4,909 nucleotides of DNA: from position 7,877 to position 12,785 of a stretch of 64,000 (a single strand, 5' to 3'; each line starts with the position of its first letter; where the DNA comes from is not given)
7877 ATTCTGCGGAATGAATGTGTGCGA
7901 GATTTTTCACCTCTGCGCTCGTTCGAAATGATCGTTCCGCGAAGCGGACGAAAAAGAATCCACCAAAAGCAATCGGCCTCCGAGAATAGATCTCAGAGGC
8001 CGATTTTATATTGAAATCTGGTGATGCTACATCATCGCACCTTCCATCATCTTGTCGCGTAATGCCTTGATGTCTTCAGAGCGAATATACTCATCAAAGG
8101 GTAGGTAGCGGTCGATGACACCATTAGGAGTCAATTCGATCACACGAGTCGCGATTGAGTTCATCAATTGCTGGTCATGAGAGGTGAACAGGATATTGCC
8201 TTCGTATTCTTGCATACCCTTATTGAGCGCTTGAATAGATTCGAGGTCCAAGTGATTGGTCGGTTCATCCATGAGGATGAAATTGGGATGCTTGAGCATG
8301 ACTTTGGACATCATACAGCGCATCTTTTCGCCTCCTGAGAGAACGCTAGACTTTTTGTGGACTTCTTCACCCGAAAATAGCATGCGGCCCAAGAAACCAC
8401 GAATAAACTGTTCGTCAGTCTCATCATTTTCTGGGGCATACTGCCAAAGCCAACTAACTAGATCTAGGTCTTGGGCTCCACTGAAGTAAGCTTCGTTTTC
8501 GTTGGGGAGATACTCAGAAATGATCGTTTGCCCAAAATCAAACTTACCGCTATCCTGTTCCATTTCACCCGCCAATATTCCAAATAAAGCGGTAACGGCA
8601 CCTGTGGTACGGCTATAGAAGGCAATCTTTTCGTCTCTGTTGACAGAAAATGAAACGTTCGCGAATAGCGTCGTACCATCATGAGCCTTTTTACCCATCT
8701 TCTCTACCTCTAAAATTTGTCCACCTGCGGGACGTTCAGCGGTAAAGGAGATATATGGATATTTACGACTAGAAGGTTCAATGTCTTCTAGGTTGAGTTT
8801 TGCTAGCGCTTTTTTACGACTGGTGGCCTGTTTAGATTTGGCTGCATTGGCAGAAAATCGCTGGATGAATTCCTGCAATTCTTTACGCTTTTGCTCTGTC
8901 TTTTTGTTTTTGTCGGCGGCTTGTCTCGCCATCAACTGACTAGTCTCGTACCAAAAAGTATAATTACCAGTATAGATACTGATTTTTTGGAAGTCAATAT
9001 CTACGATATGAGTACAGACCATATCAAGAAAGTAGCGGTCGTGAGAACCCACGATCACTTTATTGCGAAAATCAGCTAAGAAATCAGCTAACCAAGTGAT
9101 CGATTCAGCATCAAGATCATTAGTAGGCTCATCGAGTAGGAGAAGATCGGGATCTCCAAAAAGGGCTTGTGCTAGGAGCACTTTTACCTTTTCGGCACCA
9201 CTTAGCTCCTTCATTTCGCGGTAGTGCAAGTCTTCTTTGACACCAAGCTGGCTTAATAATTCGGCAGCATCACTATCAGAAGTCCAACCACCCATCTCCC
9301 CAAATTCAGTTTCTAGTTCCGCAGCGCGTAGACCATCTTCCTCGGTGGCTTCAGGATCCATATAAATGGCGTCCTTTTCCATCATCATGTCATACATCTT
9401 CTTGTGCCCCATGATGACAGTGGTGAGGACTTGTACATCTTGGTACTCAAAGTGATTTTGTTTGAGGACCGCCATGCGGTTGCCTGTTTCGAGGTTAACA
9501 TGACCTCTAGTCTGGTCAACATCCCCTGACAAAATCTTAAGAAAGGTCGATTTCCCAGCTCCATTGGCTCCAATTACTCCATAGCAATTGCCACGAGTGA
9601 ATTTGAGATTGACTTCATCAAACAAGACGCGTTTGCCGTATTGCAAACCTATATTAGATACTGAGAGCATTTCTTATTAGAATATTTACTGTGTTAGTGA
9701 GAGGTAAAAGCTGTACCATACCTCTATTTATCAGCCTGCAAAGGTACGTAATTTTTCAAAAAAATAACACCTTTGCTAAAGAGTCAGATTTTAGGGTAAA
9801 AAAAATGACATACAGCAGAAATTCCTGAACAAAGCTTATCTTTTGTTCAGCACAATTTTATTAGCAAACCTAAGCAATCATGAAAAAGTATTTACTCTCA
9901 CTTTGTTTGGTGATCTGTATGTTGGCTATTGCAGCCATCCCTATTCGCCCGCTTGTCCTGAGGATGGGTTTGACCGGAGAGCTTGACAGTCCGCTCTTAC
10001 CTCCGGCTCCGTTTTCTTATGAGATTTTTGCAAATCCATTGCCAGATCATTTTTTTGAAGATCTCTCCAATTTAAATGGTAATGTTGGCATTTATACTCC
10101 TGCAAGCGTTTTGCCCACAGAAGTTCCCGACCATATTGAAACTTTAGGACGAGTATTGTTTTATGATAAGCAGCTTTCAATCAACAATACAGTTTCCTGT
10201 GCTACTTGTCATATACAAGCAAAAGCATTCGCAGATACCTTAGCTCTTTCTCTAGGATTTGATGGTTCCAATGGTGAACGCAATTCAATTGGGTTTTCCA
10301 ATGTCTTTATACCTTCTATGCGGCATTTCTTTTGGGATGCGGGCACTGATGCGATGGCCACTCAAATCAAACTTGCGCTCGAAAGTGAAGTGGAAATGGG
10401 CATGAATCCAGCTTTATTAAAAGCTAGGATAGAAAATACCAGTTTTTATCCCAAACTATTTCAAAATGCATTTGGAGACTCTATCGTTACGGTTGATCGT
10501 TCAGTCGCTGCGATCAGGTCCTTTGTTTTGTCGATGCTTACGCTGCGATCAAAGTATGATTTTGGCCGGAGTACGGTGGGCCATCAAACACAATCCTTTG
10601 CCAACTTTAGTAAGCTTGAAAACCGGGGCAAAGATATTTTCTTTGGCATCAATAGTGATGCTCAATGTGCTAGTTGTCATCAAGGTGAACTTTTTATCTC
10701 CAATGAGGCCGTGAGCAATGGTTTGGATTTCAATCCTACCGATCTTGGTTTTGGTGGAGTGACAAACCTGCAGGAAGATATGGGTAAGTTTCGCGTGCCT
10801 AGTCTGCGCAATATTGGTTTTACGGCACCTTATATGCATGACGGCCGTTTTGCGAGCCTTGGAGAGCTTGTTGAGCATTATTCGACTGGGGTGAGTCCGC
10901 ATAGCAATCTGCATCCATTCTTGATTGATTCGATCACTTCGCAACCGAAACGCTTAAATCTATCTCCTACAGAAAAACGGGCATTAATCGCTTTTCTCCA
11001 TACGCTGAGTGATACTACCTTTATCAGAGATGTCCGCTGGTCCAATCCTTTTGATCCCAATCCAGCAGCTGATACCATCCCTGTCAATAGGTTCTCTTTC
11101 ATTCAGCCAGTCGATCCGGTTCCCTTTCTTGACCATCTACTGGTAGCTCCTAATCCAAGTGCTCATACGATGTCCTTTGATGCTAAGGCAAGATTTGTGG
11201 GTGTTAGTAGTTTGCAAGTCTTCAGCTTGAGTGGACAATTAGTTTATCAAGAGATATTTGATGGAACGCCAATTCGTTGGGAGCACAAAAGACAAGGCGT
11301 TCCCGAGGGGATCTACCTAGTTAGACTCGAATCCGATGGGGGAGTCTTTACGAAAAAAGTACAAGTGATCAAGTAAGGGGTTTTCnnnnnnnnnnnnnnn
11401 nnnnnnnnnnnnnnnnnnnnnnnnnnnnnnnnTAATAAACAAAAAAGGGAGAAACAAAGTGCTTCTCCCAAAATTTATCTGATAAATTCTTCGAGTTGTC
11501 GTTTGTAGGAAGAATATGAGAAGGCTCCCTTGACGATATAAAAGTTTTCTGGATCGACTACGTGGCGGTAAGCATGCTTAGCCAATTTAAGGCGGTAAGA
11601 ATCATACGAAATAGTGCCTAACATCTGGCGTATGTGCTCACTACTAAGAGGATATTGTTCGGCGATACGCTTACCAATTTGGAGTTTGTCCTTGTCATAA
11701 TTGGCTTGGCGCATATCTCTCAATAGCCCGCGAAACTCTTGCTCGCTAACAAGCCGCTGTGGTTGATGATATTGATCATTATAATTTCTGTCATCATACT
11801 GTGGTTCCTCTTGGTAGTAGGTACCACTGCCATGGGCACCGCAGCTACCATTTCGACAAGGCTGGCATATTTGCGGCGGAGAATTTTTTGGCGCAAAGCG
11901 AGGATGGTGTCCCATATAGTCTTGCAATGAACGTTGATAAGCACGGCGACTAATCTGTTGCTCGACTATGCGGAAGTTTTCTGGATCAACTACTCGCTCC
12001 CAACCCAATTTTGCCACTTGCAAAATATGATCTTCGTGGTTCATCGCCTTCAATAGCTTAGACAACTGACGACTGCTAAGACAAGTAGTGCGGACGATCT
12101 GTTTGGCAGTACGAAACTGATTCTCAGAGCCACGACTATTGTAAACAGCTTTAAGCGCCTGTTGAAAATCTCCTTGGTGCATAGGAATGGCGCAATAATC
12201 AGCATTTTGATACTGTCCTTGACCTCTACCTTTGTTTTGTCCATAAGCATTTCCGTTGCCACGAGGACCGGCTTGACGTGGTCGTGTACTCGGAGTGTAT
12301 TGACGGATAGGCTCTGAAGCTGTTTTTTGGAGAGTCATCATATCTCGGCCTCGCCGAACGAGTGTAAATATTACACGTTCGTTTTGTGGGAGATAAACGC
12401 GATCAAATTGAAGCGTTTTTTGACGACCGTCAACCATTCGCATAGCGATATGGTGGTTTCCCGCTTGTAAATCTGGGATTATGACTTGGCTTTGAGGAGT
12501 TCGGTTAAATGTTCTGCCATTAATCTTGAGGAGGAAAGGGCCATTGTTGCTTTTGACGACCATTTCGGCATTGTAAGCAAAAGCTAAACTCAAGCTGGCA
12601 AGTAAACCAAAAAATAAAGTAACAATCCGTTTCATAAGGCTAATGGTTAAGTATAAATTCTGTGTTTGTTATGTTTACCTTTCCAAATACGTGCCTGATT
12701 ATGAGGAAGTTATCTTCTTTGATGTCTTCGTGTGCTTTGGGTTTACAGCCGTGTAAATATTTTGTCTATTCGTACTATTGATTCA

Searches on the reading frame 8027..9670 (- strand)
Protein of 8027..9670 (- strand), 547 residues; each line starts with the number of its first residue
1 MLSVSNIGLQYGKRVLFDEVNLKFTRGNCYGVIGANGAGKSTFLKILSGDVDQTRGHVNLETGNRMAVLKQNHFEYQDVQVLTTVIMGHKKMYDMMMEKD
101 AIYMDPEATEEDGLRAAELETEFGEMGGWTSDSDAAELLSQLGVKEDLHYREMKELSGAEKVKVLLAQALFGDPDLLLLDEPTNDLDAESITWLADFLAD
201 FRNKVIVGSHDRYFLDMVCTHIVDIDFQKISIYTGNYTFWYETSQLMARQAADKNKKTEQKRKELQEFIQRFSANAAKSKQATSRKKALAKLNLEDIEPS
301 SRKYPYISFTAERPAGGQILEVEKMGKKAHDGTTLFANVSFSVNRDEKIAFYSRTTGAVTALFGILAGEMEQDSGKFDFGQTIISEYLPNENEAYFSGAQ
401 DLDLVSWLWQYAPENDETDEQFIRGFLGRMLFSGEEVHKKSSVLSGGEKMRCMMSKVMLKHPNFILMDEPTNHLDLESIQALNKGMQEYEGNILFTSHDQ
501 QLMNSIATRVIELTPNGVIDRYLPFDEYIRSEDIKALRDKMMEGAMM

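Call 66: search_protein_families(library=pfam, proteins=[window:8027-9670:-], max_evalue=0.0001)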
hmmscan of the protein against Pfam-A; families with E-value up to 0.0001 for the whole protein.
window:8027-9670:- (547 aa): 4 families
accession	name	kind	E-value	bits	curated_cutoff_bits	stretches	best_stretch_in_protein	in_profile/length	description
PF00005.33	ABC_tran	-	2.5e-37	129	25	2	18-184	2-137/137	ABC transporter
PF12848.13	ABC_tran_Xtn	-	3.5e-21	75.5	25.9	1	223-309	1-85/85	ABC transporter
PF13304.12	AAA_21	-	1e-12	49.2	27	0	30-48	2-20/304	AAA domain, putative AbiEii toxin, Type IV TA system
PF02463.25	SMC_N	-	3.7e-09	36.8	40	0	300-512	135-210/220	RecF/RecN/SMC N terminal domain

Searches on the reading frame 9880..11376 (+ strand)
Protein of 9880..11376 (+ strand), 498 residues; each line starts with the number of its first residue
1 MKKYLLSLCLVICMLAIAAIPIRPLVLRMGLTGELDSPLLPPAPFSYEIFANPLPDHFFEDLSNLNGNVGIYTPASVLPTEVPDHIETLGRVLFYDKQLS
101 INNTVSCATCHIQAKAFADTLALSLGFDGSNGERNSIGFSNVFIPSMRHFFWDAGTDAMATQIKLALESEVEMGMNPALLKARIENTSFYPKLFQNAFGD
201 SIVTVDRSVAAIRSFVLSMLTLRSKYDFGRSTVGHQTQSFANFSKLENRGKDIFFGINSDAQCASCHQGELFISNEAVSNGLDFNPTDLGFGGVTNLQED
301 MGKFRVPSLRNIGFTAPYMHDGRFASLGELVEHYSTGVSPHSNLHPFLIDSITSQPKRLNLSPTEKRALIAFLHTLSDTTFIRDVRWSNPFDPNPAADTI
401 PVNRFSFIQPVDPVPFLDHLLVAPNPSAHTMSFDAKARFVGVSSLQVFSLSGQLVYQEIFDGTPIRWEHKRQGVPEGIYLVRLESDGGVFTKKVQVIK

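Call 66: search_protein_families(library=pfam, proteins=[window:9880-11376:+], max_evalue=0.0001)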
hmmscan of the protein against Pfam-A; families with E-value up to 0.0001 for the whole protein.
window:9880-11376:+ (498 aa): 2 families
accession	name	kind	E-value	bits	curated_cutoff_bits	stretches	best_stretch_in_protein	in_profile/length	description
PF03150.19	CCP_MauG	-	8.7e-42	143.7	25.6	1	88-227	5-141/149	Di-haem cytochrome c peroxidase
PF18962.6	Por_Secre_tail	-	2.9e-05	24.7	27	0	424-496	3-75/75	Secretion system C-terminal sorting domain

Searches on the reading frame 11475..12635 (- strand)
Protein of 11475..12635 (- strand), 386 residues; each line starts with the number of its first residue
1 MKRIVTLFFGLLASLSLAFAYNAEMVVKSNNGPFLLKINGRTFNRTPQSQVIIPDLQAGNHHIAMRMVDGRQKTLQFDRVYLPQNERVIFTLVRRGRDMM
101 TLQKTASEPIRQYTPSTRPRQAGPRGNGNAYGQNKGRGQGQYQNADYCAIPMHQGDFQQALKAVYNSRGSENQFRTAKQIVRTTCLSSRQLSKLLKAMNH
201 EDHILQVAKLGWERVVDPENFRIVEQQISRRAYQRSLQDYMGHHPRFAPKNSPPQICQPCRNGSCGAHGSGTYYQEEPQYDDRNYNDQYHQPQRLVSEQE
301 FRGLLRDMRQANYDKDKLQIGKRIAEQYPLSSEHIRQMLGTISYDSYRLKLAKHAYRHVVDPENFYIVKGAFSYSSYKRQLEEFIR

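Call 66: search_protein_families(library=pfam, proteins=[window:11475-12635:-], max_evalue=0.0001)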
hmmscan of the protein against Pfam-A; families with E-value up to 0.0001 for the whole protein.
window:11475-12635:- (386 aa): 1 family
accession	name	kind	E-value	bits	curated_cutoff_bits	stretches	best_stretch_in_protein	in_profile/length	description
PF14771.11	DUF4476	-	2.2e-31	108.4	22.5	2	296-385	2-91/91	Domain of unknown function (DUF4476)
